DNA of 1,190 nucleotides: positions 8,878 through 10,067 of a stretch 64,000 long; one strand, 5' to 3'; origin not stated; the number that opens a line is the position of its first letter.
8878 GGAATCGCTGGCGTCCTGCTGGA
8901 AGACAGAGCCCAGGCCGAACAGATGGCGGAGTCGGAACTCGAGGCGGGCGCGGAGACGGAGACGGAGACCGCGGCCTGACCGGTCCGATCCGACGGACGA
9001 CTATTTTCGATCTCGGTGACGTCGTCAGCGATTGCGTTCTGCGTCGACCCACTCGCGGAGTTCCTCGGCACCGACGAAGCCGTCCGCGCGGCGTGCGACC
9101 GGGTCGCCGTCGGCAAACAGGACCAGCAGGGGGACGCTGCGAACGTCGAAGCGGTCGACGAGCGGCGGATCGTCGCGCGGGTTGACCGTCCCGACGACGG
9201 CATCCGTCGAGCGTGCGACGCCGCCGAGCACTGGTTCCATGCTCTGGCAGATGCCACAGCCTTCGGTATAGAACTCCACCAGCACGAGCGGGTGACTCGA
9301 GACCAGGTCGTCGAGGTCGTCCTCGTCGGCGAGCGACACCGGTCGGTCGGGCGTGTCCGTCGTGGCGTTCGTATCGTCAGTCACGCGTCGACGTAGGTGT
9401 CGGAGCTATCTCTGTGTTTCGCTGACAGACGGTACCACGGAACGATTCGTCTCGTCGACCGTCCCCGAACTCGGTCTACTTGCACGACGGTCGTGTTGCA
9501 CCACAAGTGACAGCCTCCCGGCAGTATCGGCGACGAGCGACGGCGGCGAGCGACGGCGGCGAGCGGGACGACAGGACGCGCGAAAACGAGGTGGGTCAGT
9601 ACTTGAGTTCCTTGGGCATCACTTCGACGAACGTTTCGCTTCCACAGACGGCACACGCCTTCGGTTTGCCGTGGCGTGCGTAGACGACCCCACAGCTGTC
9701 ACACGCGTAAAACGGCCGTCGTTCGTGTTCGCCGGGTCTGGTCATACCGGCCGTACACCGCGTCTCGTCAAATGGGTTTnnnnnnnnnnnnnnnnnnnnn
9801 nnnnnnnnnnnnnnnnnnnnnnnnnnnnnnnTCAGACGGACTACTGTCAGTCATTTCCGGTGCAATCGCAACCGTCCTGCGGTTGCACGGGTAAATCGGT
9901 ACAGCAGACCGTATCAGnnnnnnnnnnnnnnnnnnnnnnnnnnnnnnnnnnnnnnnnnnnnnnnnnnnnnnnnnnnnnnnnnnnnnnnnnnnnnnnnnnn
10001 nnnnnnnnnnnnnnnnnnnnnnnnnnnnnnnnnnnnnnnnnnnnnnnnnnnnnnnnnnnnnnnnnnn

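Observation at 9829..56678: Family B: a roughly 90-bp nested-palindrome element in five copies, always immediately 3' of a gene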

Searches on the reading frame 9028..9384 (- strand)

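Call 13: search_protein_families(library=pfam, proteins=[window:9028-9384:-])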
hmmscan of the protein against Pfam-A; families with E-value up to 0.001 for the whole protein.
window:9028-9384:- (119 aa): 3 families
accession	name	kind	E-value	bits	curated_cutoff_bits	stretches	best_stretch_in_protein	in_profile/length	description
PF00085.26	Thioredoxin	-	8.6e-14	51.8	23.5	1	22-114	8-102/103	Thioredoxin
PF13098.12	Thioredoxin_2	-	5.5e-06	27.1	27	1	33-112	7-103/104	Thioredoxin-like domain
PF13728.12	TraF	-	0.00032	21.1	23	1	35-111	133-221/224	F plasmid transfer operon protein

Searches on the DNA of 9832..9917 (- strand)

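Call 21: build_rna_model(alignment_id=A4, structure=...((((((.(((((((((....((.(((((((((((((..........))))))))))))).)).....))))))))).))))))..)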
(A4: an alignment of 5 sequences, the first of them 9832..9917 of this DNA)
Model R1 built from alignment A4 (5 sequences, 88 columns); structure: as given.
model positions 87; base pairs 30; branch points 0; effective number of sequences 1.3; information 0.654 bits per position. Calibrated on 0.2 Mb of random sequence (short: E-values are rough).
structure used (alignment columns):
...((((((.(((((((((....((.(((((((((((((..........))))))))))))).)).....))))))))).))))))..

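Call 22: search_with_rna_model(model_id=R1, source=window, filters=off, max_evalue=10)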
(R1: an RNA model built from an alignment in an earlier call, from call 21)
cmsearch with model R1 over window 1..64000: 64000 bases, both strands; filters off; matches with E-value up to 10: 68.
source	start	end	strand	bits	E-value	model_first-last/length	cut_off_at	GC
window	56589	56676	+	104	3.5e-25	1-87/87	no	0.62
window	43141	43227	+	103.8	3.9e-25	1-87/87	no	0.63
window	16376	16462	-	98.2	1.2e-23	1-87/87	no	0.6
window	14230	14316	-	86.5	1.6e-20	1-87/87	no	0.62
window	9832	9917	-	83.8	8.2e-20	1-87/87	no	0.55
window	16375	16461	+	74.9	2e-17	1-87/87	no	0.59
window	56590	56677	-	73.7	4e-17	1-87/87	no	0.62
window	43142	43228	-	66.8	2.8e-15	1-87/87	no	0.62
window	14229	14315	+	65.9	4.8e-15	1-87/87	no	0.61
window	9831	9916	+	44.7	2.1e-09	1-87/87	no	0.55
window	2806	2856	+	15.2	0.15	1-87/87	no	0.67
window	27742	27829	-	14.1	0.31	1-87/87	no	0.67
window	61099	61186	-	14.1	0.31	1-87/87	no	0.72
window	38685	38767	-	13.8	0.37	1-87/87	no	0.67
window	62062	62089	-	13.2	0.53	31-58/87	no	0.82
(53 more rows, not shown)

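Call 89: search_with_rna_model(model_id=R1, sources=[window, L003, L004, L006, L007, L008, L009, L010, L011, L012, L013, L014, L015, L016, L017, L018, L019, L022, L023, L024, L026, L027, L028, L030, L031, L032, L033, L034, L035, L036, L037, L039, L040, L041, L043, L045, L046, L047, L048, L050, L051, L052, L053, L055, L056, L057, L058, L059, L060, L061, L063, L064, L066, L067, L069, L070, L071, L073, L076, L077, L078, L079, L080, L082, L085, L086, L087, L088, L089, L090, L091, L093, L094, L095, L096, L097, L098, L100, L101, L102, L103, L104, L105, L106, L107, L108, L109, L110, L112, L113, L114, L115, L116, L117, L118, L120, L121, L122, L205, L208], max_evalue=1e-12, make_alignment=true)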
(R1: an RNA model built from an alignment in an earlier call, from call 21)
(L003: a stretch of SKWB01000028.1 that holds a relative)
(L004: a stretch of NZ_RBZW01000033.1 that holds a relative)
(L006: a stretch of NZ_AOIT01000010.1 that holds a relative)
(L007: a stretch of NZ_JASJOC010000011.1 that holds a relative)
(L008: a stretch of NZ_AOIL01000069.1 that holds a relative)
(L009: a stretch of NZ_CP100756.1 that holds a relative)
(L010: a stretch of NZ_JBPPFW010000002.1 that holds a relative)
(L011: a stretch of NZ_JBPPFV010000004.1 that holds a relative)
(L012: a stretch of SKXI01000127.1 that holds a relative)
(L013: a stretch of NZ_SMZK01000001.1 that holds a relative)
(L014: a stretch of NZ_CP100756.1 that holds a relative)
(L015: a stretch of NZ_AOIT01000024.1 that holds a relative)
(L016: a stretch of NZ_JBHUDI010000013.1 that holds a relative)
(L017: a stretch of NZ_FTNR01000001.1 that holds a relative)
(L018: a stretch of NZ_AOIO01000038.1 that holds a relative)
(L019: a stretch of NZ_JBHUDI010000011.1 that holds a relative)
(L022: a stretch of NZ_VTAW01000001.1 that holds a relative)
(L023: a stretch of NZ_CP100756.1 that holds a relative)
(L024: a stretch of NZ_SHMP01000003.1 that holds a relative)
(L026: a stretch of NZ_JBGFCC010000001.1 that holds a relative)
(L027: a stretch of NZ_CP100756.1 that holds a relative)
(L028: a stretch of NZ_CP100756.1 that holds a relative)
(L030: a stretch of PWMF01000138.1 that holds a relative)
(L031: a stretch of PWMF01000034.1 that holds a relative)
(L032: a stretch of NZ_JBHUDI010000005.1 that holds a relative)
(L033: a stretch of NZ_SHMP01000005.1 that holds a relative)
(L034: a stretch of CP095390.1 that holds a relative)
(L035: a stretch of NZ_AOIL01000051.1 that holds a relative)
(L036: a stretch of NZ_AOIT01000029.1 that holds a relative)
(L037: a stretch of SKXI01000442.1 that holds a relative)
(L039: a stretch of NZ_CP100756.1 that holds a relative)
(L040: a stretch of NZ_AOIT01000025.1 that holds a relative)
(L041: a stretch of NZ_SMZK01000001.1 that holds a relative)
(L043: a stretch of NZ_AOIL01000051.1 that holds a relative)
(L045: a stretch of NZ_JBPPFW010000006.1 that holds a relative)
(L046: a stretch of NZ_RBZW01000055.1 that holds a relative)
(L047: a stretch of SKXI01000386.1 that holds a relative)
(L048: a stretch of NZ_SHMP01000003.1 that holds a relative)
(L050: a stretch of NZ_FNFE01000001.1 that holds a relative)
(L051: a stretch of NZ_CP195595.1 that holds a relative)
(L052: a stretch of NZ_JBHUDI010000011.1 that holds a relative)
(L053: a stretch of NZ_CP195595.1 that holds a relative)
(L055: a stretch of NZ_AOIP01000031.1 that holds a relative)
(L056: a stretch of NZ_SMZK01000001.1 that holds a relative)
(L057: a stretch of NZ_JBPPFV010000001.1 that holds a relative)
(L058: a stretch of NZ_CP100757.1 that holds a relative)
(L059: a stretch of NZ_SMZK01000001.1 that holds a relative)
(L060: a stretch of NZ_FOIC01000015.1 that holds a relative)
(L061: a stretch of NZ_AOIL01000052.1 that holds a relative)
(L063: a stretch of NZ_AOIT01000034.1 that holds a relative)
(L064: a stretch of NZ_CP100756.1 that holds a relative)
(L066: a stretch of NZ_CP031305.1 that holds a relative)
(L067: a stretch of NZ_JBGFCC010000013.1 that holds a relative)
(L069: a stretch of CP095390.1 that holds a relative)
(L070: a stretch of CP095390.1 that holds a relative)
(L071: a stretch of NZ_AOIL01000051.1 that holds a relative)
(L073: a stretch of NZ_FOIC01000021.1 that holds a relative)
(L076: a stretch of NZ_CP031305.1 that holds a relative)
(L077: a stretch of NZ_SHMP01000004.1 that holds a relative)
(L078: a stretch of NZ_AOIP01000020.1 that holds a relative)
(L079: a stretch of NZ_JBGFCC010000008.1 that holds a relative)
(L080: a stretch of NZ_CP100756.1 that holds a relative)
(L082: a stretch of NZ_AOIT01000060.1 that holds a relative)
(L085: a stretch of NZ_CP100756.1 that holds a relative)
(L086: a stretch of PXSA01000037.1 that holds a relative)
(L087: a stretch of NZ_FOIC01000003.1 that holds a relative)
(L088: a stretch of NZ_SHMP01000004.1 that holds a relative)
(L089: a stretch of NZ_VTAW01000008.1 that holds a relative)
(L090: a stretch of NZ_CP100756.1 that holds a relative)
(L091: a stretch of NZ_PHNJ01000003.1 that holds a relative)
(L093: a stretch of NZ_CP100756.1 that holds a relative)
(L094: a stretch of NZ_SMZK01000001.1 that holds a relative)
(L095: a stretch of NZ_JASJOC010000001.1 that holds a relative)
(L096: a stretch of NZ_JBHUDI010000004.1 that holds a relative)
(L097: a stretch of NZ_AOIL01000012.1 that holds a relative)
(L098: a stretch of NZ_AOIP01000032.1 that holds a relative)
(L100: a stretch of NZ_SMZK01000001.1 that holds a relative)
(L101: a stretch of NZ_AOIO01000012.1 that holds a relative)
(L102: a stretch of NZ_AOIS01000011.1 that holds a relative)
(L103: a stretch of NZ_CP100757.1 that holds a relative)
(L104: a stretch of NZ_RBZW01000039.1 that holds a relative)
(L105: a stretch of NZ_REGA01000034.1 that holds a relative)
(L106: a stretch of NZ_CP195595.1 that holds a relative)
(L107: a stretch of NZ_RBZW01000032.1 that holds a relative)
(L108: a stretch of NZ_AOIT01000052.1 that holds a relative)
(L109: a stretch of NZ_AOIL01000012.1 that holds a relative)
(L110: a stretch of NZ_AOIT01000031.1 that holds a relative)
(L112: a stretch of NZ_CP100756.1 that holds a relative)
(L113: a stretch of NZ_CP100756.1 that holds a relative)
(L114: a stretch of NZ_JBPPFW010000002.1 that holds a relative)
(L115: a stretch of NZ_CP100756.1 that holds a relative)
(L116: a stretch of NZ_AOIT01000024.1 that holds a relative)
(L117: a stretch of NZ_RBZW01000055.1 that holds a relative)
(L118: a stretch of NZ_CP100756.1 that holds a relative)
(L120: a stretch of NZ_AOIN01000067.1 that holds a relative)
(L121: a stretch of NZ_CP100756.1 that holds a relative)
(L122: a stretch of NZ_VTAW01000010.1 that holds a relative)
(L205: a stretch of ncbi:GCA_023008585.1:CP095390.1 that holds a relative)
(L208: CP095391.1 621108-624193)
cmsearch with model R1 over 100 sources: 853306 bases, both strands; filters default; matches with E-value up to 1e-12: 168.
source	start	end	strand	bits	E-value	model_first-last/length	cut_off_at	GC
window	56589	56676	+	104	4.6e-24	1-87/87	no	0.62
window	43141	43227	+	103.8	5.2e-24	1-87/87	no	0.63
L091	7824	7910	+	103.7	5.5e-24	1-87/87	no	0.56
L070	3470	3556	-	100.2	4.7e-23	1-87/87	no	0.67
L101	2567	2653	+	100.1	5e-23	1-87/87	no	0.55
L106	995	1081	-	100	5.4e-23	1-87/87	no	0.56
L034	4548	4634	+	98.3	1.5e-22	1-87/87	no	0.61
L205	9852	9938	+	98.3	1.5e-22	1-87/87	no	0.61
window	16376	16462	-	98.2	1.6e-22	1-87/87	no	0.6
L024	6046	6132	+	97.9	2e-22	1-87/87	no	0.6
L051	523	609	-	97.3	2.9e-22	1-87/87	no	0.52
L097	7707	7792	-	97.2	3e-22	1-87/87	no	0.57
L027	6643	6728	+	96.6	4.4e-22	1-87/87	no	0.59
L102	6851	6937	-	95.8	6.8e-22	1-87/87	no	0.55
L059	3268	3353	-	95.7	7.5e-22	1-87/87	no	0.56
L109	1625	1710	+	95.2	1e-21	1-87/87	no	0.57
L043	5965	6050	+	94.8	1.3e-21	1-87/87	no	0.58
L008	2016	2101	+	94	2.1e-21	1-87/87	no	0.57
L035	804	889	+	94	2.2e-21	1-87/87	no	0.59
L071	2020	2105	+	94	2.2e-21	1-87/87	no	0.59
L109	2762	2847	-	93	3.9e-21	1-87/87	no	0.57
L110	7094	7180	+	92.3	5.9e-21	1-87/87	no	0.56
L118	822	907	-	92.3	6.1e-21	1-87/87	no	0.57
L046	1389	1475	+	92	7.2e-21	1-87/87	no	0.55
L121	5604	5689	-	91.9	7.6e-21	1-87/87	no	0.58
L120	2963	3049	+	91.7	8.7e-21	1-87/87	no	0.57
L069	6835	6921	-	91.5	9.8e-21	1-87/87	no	0.61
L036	6688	6774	-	91.5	1e-20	1-87/87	no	0.56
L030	5203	5289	+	91.4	1.1e-20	1-87/87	no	0.57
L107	3967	4053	-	91.1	1.2e-20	1-87/87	no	0.61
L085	1728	1813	-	91.1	1.3e-20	1-87/87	no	0.58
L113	6869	6954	-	90.8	1.5e-20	1-87/87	no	0.56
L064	3870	3955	-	90.4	1.9e-20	1-87/87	no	0.58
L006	3554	3640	+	90.4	2e-20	1-87/87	no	0.55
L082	424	510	-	89.7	2.9e-20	1-87/87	no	0.57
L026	1565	1651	+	89.4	3.6e-20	1-87/87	no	0.57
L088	5482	5568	+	89.2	4.1e-20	1-87/87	no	0.56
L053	6881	6967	-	88.7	5.5e-20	1-87/87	no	0.56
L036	6687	6773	+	88.5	6.3e-20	1-87/87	no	0.56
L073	5386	5472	+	88.3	6.9e-20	1-87/87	no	0.55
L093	2761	2846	-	88.3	7.2e-20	1-87/87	no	0.59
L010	1168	1254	-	88.2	7.4e-20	1-87/87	no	0.54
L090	2934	3019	-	88.1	8.1e-20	1-87/87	no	0.56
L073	5387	5473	-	87.1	1.5e-19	1-87/87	no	0.55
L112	5564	5649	-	86.8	1.7e-19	1-87/87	no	0.57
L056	1298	1384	-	86.8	1.8e-19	1-87/87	no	0.59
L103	4473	4558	-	86.5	2.1e-19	1-87/87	no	0.55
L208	1501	1586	+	86.4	2.2e-19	1-87/87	no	0.67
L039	4182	4267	-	86.2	2.5e-19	1-87/87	no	0.59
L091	7825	7911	-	86.2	2.5e-19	1-87/87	no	0.56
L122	482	568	-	85.4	4e-19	1-87/87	no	0.55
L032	4613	4699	+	85.1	4.9e-19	1-87/87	no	0.56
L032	4614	4700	-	84.7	6.2e-19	1-87/87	no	0.56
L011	3885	3971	-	84.7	6.3e-19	1-87/87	no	0.55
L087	4935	5021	+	84.4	7.9e-19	1-87/87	no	0.56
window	9832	9917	-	83.8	1.1e-18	1-87/87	no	0.55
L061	5592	5676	-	83.8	1.1e-18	1-87/87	no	0.58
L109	1626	1711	-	83.7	1.2e-18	1-87/87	no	0.57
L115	2375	2460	-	83.6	1.3e-18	1-87/87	no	0.56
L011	3884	3970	+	83.6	1.3e-18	1-87/87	no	0.55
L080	1261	1346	+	83.2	1.6e-18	1-87/87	no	0.57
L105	1546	1632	-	83.1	1.7e-18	1-87/87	no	0.54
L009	5389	5474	-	83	1.8e-18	1-87/87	no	0.53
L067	7431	7524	+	82.8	2e-18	1-87/87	no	0.57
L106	994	1080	+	82.6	2.4e-18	1-87/87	no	0.56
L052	606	692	-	81.7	4.1e-18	1-87/87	no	0.6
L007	403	488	+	81.5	4.6e-18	1-87/87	no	0.52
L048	7397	7483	+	81.3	5.1e-18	1-87/87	no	0.62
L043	5966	6051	-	81.1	6e-18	1-87/87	no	0.57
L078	5306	5391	-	81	6.3e-18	1-87/87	no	0.55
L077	1968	2054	+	80.9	6.5e-18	1-87/87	no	0.56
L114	944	1029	+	80.3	9.5e-18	1-87/87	no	0.53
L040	4495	4582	-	79.8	1.3e-17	1-87/87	no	0.6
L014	6536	6621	+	79.1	2e-17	1-87/87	no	0.55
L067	7432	7525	-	79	2.1e-17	1-87/87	no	0.57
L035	805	890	-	78.9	2.2e-17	1-87/87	no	0.59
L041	1126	1210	+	78.9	2.2e-17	1-87/87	no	0.62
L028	1705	1790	-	78.6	2.6e-17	1-87/87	no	0.58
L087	4936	5022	-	77.6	4.9e-17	1-87/87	no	0.56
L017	1594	1680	-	77.5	5.3e-17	1-87/87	no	0.56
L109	2761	2846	+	77.2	6.3e-17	1-87/87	no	0.56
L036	2522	2608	-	77.2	6.3e-17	1-87/87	no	0.63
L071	2021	2106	-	76.8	7.9e-17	1-87/87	no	0.58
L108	1564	1649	-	76.3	1.1e-16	1-87/87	no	0.52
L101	2568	2654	-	75.9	1.4e-16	1-87/87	no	0.54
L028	7314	7399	+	75.9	1.4e-16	1-87/87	no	0.59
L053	6880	6966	+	75.7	1.6e-16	1-87/87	no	0.56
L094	4526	4610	+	75.7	1.6e-16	1-87/87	no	0.58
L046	1390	1476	-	75.7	1.6e-16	1-87/87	no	0.54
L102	6850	6936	+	75.6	1.7e-16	1-87/87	no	0.54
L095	4598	4684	-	75.5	1.8e-16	1-87/87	no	0.53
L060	7737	7822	-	75.3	2.1e-16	1-87/87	no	0.6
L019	7683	7768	-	75.2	2.1e-16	1-87/87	no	0.57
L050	7883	7968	+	75.2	2.2e-16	1-87/87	no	0.56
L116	7568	7653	+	75.1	2.3e-16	1-87/87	no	0.57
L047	2932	3017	+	74.5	3.4e-16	1-87/87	no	0.62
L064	3869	3954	+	74.3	3.7e-16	1-87/87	no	0.58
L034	4549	4635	-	73.9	4.7e-16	1-87/87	no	0.6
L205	9853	9939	-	73.9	4.7e-16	1-87/87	no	0.6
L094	4527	4611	-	73.5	6.2e-16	1-87/87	no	0.58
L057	4100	4186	-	73.3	6.9e-16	1-87/87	no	0.51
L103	4472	4557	+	73.2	7.4e-16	1-87/87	no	0.55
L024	6047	6133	-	72.9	8.6e-16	1-87/87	no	0.6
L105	1545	1631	+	72.9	8.9e-16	1-87/87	no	0.53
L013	6815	6898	+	72.3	1.3e-15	1-87/87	no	0.52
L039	4181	4266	+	72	1.5e-15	1-87/87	no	0.59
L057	4099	4185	+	71.9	1.6e-15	1-87/87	no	0.49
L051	522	608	+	71.9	1.6e-15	1-87/87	no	0.52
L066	6603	6689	-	71.5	2e-15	1-87/87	no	0.68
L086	1704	1790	-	71.3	2.4e-15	1-87/87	no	0.61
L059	3267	3352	+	71.2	2.6e-15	1-87/87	no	0.56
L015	84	170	-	71.2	2.6e-15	1-87/87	no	0.57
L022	1430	1516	+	71.2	2.6e-15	1-87/87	no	0.57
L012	2403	2488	-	71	2.9e-15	1-87/87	no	0.58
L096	3246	3330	+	70.8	3.3e-15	1-87/87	no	0.61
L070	3469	3555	+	70.5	3.8e-15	1-87/87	no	0.66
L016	2084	2170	-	70.5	4e-15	1-87/87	no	0.49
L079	3441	3527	-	70.3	4.4e-15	1-87/87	no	0.57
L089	1761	1846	+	70.2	4.7e-15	1-87/87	no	0.66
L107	3966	4052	+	70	5.3e-15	1-87/87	no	0.61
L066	6602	6688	+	70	5.3e-15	1-87/87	no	0.68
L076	4930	5015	-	70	5.4e-15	1-87/87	no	0.62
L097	7706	7791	+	69.9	5.7e-15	1-87/87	no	0.56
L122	481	567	+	69.8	6.1e-15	1-87/87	no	0.55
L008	2017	2102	-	69.7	6.4e-15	1-87/87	no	0.56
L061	5591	5675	+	69.1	9.3e-15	1-87/87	no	0.58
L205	15251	15337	+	68.8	1.1e-14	1-87/87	no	0.56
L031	5395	5477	-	68.4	1.4e-14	1-87/87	no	0.55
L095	4597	4683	+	68.3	1.5e-14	1-87/87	no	0.53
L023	2685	2769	-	68.3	1.5e-14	1-87/87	no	0.55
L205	15252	15338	-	68.2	1.6e-14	1-87/87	no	0.56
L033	6271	6357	+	68.1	1.7e-14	1-87/87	no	0.61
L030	5204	5290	-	67.8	2e-14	1-87/87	no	0.56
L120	2964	3050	-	67.6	2.4e-14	1-87/87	no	0.57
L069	6834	6920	+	67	3.3e-14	1-87/87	no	0.61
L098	5177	5262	+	66.3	5.2e-14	1-87/87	no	0.59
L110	7095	7181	-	66.2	5.5e-14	1-87/87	no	0.56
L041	7267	7354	+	66.1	5.8e-14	1-87/87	no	0.6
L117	7347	7433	-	66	6e-14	1-87/87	no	0.57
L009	5388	5473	+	65.8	6.9e-14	1-87/87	no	0.53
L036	2521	2607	+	65.7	7.2e-14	1-87/87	no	0.63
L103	168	253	-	65.7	7.4e-14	1-87/87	no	0.6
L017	1593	1679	+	65.4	9.1e-14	1-87/87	no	0.56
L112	5563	5648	+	65.2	1e-13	1-87/87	no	0.57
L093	2760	2845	+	64.9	1.2e-13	1-87/87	no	0.59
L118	821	906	+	64.6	1.4e-13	1-87/87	no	0.57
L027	6644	6729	-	64.5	1.5e-13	1-87/87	no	0.58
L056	1297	1383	+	64.3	1.7e-13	1-87/87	no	0.57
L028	7315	7400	-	63.9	2.2e-13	1-87/87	no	0.6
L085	1727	1812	+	63.9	2.3e-13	1-87/87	no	0.57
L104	6485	6570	+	63.3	3.2e-13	1-87/87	no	0.57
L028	7896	7973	-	63.2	3.5e-13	1-87/87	no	0.62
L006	3555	3641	-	63.1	3.7e-13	1-87/87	no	0.55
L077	1969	2055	-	63.1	3.7e-13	1-87/87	no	0.56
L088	5483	5569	-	62.9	4.2e-13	1-87/87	no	0.56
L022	1431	1517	-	62.7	4.7e-13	1-87/87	no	0.57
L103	167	252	+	62.6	5e-13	1-87/87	no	0.62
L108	1563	1648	+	62.2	6.4e-13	1-87/87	no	0.52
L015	3093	3178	-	62.2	6.4e-13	1-87/87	no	0.57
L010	1167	1253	+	61.7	8.4e-13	1-87/87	no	0.54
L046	5411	5493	-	61.7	8.5e-13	1-87/87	no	0.61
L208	1502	1587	-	61.5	9.7e-13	1-87/87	no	0.67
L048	7398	7484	-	61.5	1e-12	1-87/87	no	0.62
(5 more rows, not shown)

Alignment A8: 150 matches aligned to the model, 103 columns, each read 5' to 3' on its own strand. Consensus structure (alignment columns), stored with it:
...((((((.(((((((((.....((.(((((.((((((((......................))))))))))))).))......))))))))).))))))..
